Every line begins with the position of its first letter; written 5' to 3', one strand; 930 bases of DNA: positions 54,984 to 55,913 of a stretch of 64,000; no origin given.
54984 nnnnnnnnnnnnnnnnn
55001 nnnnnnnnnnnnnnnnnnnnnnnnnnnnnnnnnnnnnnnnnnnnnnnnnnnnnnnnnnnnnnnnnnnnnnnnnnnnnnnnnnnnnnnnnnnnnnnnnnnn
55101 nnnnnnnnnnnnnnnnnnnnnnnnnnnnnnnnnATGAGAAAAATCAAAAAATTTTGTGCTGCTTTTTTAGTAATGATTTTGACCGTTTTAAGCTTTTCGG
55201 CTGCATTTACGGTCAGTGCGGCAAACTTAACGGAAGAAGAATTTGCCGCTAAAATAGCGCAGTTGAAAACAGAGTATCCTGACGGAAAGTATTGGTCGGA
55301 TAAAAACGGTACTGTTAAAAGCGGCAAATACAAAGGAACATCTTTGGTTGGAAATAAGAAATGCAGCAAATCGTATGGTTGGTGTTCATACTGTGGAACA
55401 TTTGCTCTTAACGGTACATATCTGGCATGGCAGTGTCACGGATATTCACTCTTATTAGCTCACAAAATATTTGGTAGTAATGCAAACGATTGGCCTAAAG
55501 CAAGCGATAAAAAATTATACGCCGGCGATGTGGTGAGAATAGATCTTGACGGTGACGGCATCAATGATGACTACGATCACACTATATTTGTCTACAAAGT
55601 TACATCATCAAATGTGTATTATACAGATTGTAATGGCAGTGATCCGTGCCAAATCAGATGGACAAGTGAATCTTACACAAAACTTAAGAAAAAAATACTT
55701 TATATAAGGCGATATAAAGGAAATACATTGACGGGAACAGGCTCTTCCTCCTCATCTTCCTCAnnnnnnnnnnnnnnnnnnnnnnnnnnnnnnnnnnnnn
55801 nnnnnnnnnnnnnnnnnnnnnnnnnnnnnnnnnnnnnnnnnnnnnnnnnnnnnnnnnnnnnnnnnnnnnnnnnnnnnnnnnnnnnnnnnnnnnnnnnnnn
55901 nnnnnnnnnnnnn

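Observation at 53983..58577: Translationally coupled CHAP-dockerin enzyme and cohesin+dockerin multidomain protein: a possible non-cellulosomal lytic cohesin-dockerin assembly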

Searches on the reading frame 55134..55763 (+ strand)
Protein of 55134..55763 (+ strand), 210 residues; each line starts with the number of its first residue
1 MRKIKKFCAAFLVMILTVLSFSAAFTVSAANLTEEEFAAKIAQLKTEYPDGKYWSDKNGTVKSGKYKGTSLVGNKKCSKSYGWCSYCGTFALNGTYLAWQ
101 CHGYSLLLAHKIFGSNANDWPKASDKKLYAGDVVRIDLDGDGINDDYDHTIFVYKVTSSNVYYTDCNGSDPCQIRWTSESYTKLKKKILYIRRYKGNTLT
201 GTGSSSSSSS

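Call 34: find_related_loci(query=A2, collection=genome_contigs, flank=10000)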
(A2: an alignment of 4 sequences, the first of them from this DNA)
Query A2 (203 aa) in genome_contigs; peptide patterns used: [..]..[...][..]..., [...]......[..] (x = any residue, [..] = any of these).
70 stretches matched a pattern; 14 encode a relative of the query (tblastn E <= 1e-3); 14 distinct loci.
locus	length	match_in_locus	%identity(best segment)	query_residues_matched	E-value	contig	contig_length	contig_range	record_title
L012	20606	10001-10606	75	1-201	2e-94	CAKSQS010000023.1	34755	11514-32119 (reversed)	MAG: uncultured Eubacteriales bacterium isolate REFINED_METABAT215_TOP10_CONTIGS_1500_ASSEMBLY_K77_MERGED__Hadza_MoBio_h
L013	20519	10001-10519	66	34-203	2e-78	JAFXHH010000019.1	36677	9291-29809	MAG: Clostridia bacterium isolate RGIG6414 Sheep_Rectum-5__c458309, whole genome shotgun sequence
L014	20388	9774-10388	60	6-203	1e-78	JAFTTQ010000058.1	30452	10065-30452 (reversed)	MAG: Oscillospiraceae bacterium isolate RGIG4139 Roe_deer_Colon-1__c379458, whole genome shotgun sequence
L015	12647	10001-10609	49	4-202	6e-57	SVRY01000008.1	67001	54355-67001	MAG: Oscillospiraceae bacterium isolate SIG655 NODE_10161_length_67001_cov_2.811975, whole genome shotgun sequence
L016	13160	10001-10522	49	31-202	4e-50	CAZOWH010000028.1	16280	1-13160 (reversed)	MAG TPA_asm: uncultured Lachnospiraceae bacterium isolate SRP315200_co1_859 genome assembly, contig: NODE_7017_length_16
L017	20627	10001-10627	41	3-203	6e-37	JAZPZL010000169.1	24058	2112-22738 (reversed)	MAG: Eubacteriales bacterium isolate T1900044645_TS20190111.MAGScoT_cleanbin_000030 SGB_1341_k141_547967, whole genome s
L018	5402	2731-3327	41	11-201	3e-36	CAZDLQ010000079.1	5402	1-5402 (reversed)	MAG TPA_asm: uncultured Oscillospiraceae bacterium isolate SRP315200_co1_893 genome assembly, contig: NODE_38035_length_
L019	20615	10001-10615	38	1-193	1e-35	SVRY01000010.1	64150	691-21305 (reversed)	MAG: Oscillospiraceae bacterium isolate SIG655 NODE_10934_length_64150_cov_2.924308, whole genome shotgun sequence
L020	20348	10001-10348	39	86-203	3e-16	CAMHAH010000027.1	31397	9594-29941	MAG: uncultured Clostridia bacterium isolate SRR11784279_bin.84_metaWRAP_v1.3_MAG genome assembly, contig: ERZ12202740.1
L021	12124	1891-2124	37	93-176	2e-13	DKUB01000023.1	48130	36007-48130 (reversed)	MAG TPA_asm: Lachnoclostridium sp. UBA7215 UBA7215_contig_11759, whole genome shotgun sequence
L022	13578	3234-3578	26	15-176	3e-10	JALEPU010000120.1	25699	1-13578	MAG: Lachnospiraceae bacterium isolate SUG225 k141_8918134, whole genome shotgun sequence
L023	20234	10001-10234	33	93-176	4e-9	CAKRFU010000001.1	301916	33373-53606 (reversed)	MAG: uncultured Lachnospiraceae bacterium isolate REFINED_METABAT215_TOP10_CONTIGS_1500_ASSEMBLY_K77_MERGED__Nepal_MoBio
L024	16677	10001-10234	32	93-176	1e-8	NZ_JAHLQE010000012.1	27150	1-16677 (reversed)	Eubacterium sp. MSJ-13 M-13_ctg0522, whole genome shotgun sequence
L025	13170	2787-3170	24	30-192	2e-7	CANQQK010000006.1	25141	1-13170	MAG: uncultured Bacilli bacterium isolate Lapin-011__bin56 genome assembly, contig: Lapin-011__NODE_1896_length_25141_co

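Call 41: search_protein_families(library=pfam, proteins=[L013:8816-13372:+, L014:9756-13865:+, L016:8828-13156:+, L015:7132-9999:+, L015:10001-12646:+, L019:10001-12142:+, L019:12157-12840:+, L012:19350-20354:-], max_evalue=0.01)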
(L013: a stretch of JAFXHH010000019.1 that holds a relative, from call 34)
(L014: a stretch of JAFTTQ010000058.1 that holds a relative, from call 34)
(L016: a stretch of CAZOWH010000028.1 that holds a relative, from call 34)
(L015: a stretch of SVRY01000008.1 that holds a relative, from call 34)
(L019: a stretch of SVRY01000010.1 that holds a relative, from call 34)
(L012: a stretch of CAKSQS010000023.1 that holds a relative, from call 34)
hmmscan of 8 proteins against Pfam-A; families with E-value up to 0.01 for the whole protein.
L013:8816-13372:+ (1518 aa): 6 families
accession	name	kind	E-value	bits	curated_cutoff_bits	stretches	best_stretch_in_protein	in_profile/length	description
PF09479.16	Flg_new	-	2e-14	53.9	27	2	1311-1362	15-64/65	Listeria-Bacteroides repeat domain (List_Bact_rpt)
PF08239.17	SH3_3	-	4e-14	53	27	1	602-657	2-53/54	Bacterial SH3 domain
PF07523.18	Big_3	-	7.6e-14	52.2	21.2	2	775-839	3-68/68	Bacterial Ig-like domain (group 3)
PF05257.22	CHAP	-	6.9e-05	23.7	26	1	456-530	3-80/81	CHAP domain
PF18348.7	SH3_16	-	0.0002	21.5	25.8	0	1135-1152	29-46/49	Bacterial dipeptidyl-peptidase Sh3 domain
PF18998.6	Flg_new_2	-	0.0028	18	23.6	0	709-756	33-71/73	Divergent InlB B-repeat domain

L014:9756-13865:+ (1369 aa): 6 families
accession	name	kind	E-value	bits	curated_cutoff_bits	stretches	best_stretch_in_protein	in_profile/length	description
PF09479.16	Flg_new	-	7.6e-21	74.4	27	2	1026-1093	3-65/65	Listeria-Bacteroides repeat domain (List_Bact_rpt)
PF08239.17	SH3_3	-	1.4e-18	67.2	27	2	241-291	1-49/54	Bacterial SH3 domain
PF07523.18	Big_3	-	1.6e-16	60.8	21.2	3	823-887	2-67/68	Bacterial Ig-like domain (group 3)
PF00963.24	Cohesin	-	2.7e-07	31.3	24.1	1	894-1018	3-137/139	Cohesin domain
PF18348.7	SH3_16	-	0.0029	17.8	25.8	0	245-291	1-45/49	Bacterial dipeptidyl-peptidase Sh3 domain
PF00942.24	CBM_3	-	0.003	18.4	22.4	0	1263-1310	29-44/83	Cellulose binding domain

L016:8828-13156:+ (1442 aa): 5 families
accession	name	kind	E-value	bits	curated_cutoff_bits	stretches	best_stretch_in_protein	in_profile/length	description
PF07523.18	Big_3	-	8.2e-17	61.7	21.2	2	1091-1154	3-68/68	Bacterial Ig-like domain (group 3)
PF09479.16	Flg_new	-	1.2e-15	57.8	27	1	1297-1364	3-65/65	Listeria-Bacteroides repeat domain (List_Bact_rpt)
PF08239.17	SH3_3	-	5.1e-14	52.6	27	1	602-651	2-49/54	Bacterial SH3 domain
PF13457.12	GW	-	0.0016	19.5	21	1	611-651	28-71/76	GW (Gly-Tryp) dipeptide domain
PF19407.5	DUF5979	-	0.0097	17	25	0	604-647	39-86/104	Domain of unknown function (DUF5979)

L015:7132-9999:+ (955 aa): 4 families
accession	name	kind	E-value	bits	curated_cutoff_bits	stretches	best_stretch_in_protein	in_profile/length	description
PF05257.22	CHAP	-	3.4e-16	60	26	1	592-681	4-81/81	CHAP domain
PF14200.12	RicinB_lectin_2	-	1.4e-14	54.9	25.6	1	375-466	9-89/89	Ricin-type beta-trefoil lectin domain-like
PF00404.24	Dockerin_1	-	4.5e-05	24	22.9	1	895-943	2-50/57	Dockerin type I domain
PF00652.28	Ricin_B_lectin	-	5e-05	23.9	29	0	381-434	3-56/126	Ricin-type beta-trefoil lectin domain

L015:10001-12646:+ (882 aa): 2 families
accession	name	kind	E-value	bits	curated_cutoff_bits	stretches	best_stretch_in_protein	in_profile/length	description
PF09479.16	Flg_new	-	1.6e-14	54.2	27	2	613-680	3-65/65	Listeria-Bacteroides repeat domain (List_Bact_rpt)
PF08239.17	SH3_3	-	4.5e-07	30.4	27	1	239-294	2-52/54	Bacterial SH3 domain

L019:10001-12142:+ (713 aa): 4 families
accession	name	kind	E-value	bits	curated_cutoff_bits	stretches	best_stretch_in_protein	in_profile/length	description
PF00963.24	Cohesin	-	7.7e-16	59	24.1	1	517-646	3-138/139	Cohesin domain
PF00404.24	Dockerin_1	-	2.6e-13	50.4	22.9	1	652-705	1-56/57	Dockerin type I domain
PF08239.17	SH3_3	-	1.2e-06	29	27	1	248-303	2-52/54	Bacterial SH3 domain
PF09479.16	Flg_new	-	0.00026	21.5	27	1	352-379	27-53/65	Listeria-Bacteroides repeat domain (List_Bact_rpt)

L019:12157-12840:+ (227 aa): 2 families
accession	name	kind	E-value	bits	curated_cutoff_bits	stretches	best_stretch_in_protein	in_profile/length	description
PF00963.24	Cohesin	-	1.9e-11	44.8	24.1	1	31-157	2-137/139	Cohesin domain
PF00404.24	Dockerin_1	-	3e-07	31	22.9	1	164-221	1-57/57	Dockerin type I domain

L012:19350-20354:- (334 aa): 2 families
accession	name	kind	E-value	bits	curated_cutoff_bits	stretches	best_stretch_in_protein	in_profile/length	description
PF00404.24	Dockerin_1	-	7.7e-10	39.3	22.9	1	281-332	2-57/57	Dockerin type I domain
PF14478.12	DUF4430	-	3.1e-06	28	23.8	1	154-192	33-71/72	Domain of unknown function (DUF4430)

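Call 51: search_solved_structures(query=A2, max_evalue=1, show_alignments=2)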
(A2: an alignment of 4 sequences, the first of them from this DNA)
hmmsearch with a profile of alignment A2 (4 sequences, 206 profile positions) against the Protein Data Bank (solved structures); distinct sequences matched with E-value up to 1: 0.

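Call 65: predict_structure(alignment_id=A5)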
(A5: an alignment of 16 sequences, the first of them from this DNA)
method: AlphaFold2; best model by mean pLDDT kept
length: 182 residues; sequences in the alignment: 16
mean_pLDDT: 92.2   pTM: 0.89
mean pLDDT of the five models: 92.2, 91.8, 91.8, 91.0, 90.5
residues with pLDDT >= 90: 151; 70-90: 19; 50-70: 9; < 50: 3
segments of 3 or more residues with pLDDT < 50: 180-182
pLDDT, mean of each block of 10 residues (from residue 1): 87 97 95 98 93 77 97 96 97 96 97 91 97 90 88 97 96 79 43
secondary structure, 60 per line:
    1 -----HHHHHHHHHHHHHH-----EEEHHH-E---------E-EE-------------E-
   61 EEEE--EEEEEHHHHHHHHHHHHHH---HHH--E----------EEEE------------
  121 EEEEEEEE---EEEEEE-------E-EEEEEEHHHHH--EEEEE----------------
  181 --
elements in order: H6-19 E25-27 E61-64 E67-71 H72-85 E105-108 E121-128 E132-137 E147-152 H153-157 E160-164

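Call 68: fold_search(model_id=the predicted structure, library=pdb)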
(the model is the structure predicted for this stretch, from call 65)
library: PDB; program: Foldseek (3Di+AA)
matches with E <= 10: 577; with E <= 0.001: 2
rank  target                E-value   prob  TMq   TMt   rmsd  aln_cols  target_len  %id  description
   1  5d76_B                3.0e-04  1.00  0.42  0.34   9.2       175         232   11  The crystal structure of Ly7917 with the hydrolyzing product of MDP (released 2016-08-17)
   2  5d74_A                3.8e-04  1.00  0.36  0.28   5.8        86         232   17  The crystal structure of Ly7917 (released 2016-08-17)
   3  5d74_B                2.8e-03  1.00  0.34  0.27   6.0        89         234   18  The crystal structure of Ly7917 (released 2016-08-17)
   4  5d76_A                3.5e-03  1.00  0.35  0.28   5.9        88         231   19  The crystal structure of Ly7917 with the hydrolyzing product of MDP (released 2016-08-17)
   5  9eum_MODEL_1_A        3.0e-02  0.91  0.31  0.32   6.6       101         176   17  NMR structure of the Staphylococcus aureus bacteriophage phi812 hub protein - lytic cleaver (CHAP) domain (released 2025-04-09)
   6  6ist_C                4.1e-02  0.93  0.35  0.31   5.3       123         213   15  Crystal structure of a wild type endolysin LysIME-EF1 (released 2019-11-20)
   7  6win                  6.2e-02  0.57  0.27  0.33   8.8       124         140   14  Type 6 secretion amidase effector 2 (Tae2) (released 2020-04-22)
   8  4f88_1                7.8e-02  0.80  0.40  0.19   8.0       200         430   10  X-ray Crystal Structure of PlyC (released 2012-07-25)
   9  8h1i_A                8.3e-02  0.82  0.33  0.25   6.4       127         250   12  Crystal structure of PlyGRCS, a bacteriophage Endolysin in complex with Cold shock protein C (released 2023-10-18)
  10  8xyf_A                1.1e-01  0.75  0.33  0.25   6.4       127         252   12  Crystal structure of Holo-PlyGRCS, a bacteriophage Endolysin in complex with Cold shock protein C (released 2025-01-01)
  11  3fb9_A                1.3e-01  0.84  0.27  0.48   4.8        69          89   14  The crystal structure of the protein with unknown function from Streptococcus pneumoniae TIGR4 (released 2008-12-23)
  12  6v9z_A                1.4e-01  0.87  0.23  0.07   5.1        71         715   14  Cryo-EM structure of PCAT1 bound to its CtA peptide substrate (released 2020-01-22)
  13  8tw1                  1.6e-01  0.51  0.30  0.22   5.5       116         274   16  Crystal structure of Lys2972, a phage endolysin targeting Streptococcus thermophilus (released 2024-03-27)
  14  8gs1_D                2.6e-01  0.90  0.23  0.13   5.1        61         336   13  Crystal structure of AziU2-U3 complex from Streptomyces sahachiroi NRRL2485 (released 2023-09-06)
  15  8vp5_B                2.7e-01  0.33  0.26  0.08   8.7       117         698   14  Cryo-EM structure of the ABC transporter PCAT1 bound with ADP and Substrate (released 2024-10-30)
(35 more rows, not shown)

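Call 79: search_protein_families(library=phrogs, proteins=[L024:9263-10309:+, L024:11023-12507:+, L023:9272-10309:+, L023:10444-11496:+], max_evalue=0.001)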
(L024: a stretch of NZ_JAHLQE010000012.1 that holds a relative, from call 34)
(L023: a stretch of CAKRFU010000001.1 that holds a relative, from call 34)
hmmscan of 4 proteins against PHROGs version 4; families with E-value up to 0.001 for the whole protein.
L024:9263-10309:+ (348 aa): 0 families

L024:11023-12507:+ (494 aa): 5 families
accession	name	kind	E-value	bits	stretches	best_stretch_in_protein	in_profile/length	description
phrog_9589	-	lysis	3.7e-15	57.6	1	335-494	6-157/281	endolysin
phrog_21357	-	lysis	1.6e-10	41.8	1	336-494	7-160/225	endolysin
phrog_38312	-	unknown function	1.5e-08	35.8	1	185-325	2-141/152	-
phrog_21883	-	unknown function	4.1e-08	34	1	186-275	196-284/286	-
phrog_37443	-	moron, auxiliary metabolic gene and host takeover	2.6e-05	23.1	0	259-325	370-437/975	toxin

L023:9272-10309:+ (345 aa): 0 families

L023:10444-11496:+ (350 aa): 5 families
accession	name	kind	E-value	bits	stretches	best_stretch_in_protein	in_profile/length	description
phrog_9589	-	lysis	1.4e-16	62.2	1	189-350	4-157/281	endolysin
phrog_21357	-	lysis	4.6e-10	40.3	1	206-350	20-160/225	endolysin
phrog_21825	-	lysis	8.8e-05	23.1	1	209-317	25-133/289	endolysin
phrog_8577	-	lysis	0.00017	21.8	1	272-342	67-141/453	endolysin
phrog_38078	-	unknown function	0.00051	20.3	1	277-327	133-189/423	-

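Call 80: search_protein_families(library=pfam, proteins=[L024:9263-10309:+, L024:11023-12507:+, L023:9272-10309:+, L023:10444-11496:+, L021:841-2199:+, L022:3207-4562:+, L017:9965-11632:+, L018:2677-5220:+, L020:9680-13687:+], max_evalue=0.001)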
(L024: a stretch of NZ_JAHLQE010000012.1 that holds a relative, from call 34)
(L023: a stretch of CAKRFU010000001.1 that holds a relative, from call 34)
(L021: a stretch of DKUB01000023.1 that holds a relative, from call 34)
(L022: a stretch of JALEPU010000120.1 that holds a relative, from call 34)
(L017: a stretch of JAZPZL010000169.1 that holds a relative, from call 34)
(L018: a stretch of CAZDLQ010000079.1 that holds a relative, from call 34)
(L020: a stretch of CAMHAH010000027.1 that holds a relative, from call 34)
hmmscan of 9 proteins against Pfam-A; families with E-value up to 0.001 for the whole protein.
L024:9263-10309:+ (348 aa): 0 families

L024:11023-12507:+ (494 aa): 3 families
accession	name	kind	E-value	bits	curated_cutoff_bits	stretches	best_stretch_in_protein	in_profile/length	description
PF14200.12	RicinB_lectin_2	-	7.3e-50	168.1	25.6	3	221-309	1-89/89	Ricin-type beta-trefoil lectin domain-like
PF00652.28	Ricin_B_lectin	-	1.6e-14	54.6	29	2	187-319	3-126/126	Ricin-type beta-trefoil lectin domain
PF05257.22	CHAP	-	2e-07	31.8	26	1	368-460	3-81/81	CHAP domain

L023:9272-10309:+ (345 aa): 0 families

L023:10444-11496:+ (350 aa): 1 family
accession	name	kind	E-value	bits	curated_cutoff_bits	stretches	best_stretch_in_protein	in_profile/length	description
PF05257.22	CHAP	-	4.9e-09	37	26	1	224-316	3-81/81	CHAP domain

L021:841-2199:+ (452 aa): 3 families
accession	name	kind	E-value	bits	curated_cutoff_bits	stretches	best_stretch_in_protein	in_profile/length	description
PF14200.12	RicinB_lectin_2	-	1.8e-48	163.6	25.6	3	224-312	1-89/89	Ricin-type beta-trefoil lectin domain-like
PF00652.28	Ricin_B_lectin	-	2.1e-14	54.2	29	1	192-322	5-126/126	Ricin-type beta-trefoil lectin domain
PF08239.17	SH3_3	-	4.6e-05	24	27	0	58-98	13-51/54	Bacterial SH3 domain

L022:3207-4562:+ (451 aa): 0 families

L017:9965-11632:+ (555 aa): 2 families
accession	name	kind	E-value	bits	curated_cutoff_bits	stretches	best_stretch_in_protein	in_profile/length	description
PF07523.18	Big_3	-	1.7e-05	25.4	21.2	1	424-488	3-68/68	Bacterial Ig-like domain (group 3)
PF08239.17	SH3_3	-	0.00022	21.8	27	1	255-304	2-47/54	Bacterial SH3 domain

L018:2677-5220:+ (847 aa): 5 families
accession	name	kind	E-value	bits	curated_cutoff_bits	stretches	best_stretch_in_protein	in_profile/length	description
PF00041.27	fn3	-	3.2e-17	63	25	3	670-747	6-81/84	Fibronectin type III domain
PF21910.2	GH85_C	-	1.7e-05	25.6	27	0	484-523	5-46/95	GH85 endohexosaminidases, C-terminal domain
PF08239.17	SH3_3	-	8e-05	23.2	27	1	251-299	2-48/54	Bacterial SH3 domain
PF09294.16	Interfer-bind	-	0.0001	22.9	21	0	678-744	29-96/104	Interferon-alpha/beta receptor, fibronectin type III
PF13205.12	Big_5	-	0.00027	22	23.6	1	667-747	12-99/105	Bacterial Ig-like domain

L020:9680-13687:+ (1335 aa): 5 families
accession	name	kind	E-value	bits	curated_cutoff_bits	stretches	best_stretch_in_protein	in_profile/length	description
PF00059.27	Lectin_C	-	1.4e-103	341.4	22.6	6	1150-1257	4-106/107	Lectin C-type domain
PF14200.12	RicinB_lectin_2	-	2e-21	76.9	25.6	2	351-435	2-86/89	Ricin-type beta-trefoil lectin domain-like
PF00652.28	Ricin_B_lectin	-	2.7e-07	31.3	29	1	336-401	64-126/126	Ricin-type beta-trefoil lectin domain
PF00404.24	Dockerin_1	-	2.3e-05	24.9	22.9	1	1265-1319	1-54/57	Dockerin type I domain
PF03891.20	DUF333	-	0.00052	20.7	25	0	1015-1034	6-25/47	Domain of unknown function (DUF333)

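Call 83: find_related_loci(query=A2, collection=viral_contigs, flank=8000)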
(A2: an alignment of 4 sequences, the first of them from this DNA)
Query A2 (203 aa) in viral_contigs; peptide patterns used: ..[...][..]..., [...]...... (x = any residue, [..] = any of these).
39 stretches matched a pattern, but none encodes a relative of the query by tblastn (E <= 1e-3).

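Call 92: search_protein_representatives(alignment_id=A5)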
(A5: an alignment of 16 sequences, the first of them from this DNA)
Query: 16 sequences, 175 profile positions. Proteins with E-value up to 0.001 (for the whole library): 2852; up to 1e-10: 1501; up to 1e-30: 313. The best 150 are listed.
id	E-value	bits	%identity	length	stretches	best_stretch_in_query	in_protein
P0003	3.0e-75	267.9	-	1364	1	2-173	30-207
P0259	9.0e-74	263.1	-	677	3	5-154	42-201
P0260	3.3e-72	258.0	-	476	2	6-165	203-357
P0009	7.2e-72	256.9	-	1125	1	3-174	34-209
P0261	7.0e-71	253.7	-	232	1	2-174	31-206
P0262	3.4e-70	251.5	-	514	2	6-164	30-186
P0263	4.7e-64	231.4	-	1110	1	3-174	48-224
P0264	1.1e-63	230.2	-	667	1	3-174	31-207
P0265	7.0e-63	227.6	-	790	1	2-174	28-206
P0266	1.6e-59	216.7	-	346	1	3-174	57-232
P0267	6.1e-59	214.8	-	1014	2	2-173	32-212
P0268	3.9e-58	212.2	-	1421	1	3-174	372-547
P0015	1.2e-57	210.5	-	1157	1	3-174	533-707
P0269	4.5e-57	208.7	-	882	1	2-174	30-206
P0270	5.4e-57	208.4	-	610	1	2-170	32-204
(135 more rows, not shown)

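Call 93: search_protein_families(library=pfam, alignment_id=A5, max_evalue=0.1)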
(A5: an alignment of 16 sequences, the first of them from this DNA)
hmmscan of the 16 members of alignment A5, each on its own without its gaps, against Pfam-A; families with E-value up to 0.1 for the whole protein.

A. member 1, seq(182 aa): 1 family
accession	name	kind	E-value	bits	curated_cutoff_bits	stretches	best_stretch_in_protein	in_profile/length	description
PF05257.22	CHAP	-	0.00088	20.2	26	1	53-137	6-79/81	CHAP domain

B. families by the number of members that match (of 16 scanned): 7 families
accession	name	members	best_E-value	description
PF05257.22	CHAP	9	4.2e-06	CHAP domain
PF04681.18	Bys1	2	0.019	Blastomyces yeast-phase-specific protein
PF18107.7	HTH_ABP1_N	1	0.013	Fission yeast centromere protein N-terminal domain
PF07161.20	LppX_LprAFG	1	0.054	LppX_LprAFG lipoprotein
PF08742.16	C8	1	0.055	C8 domain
PF11504.14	Colicin_Ia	1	0.08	Colicin Ia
PF14961.12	BROMI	1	0.099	Broad-minded protein central region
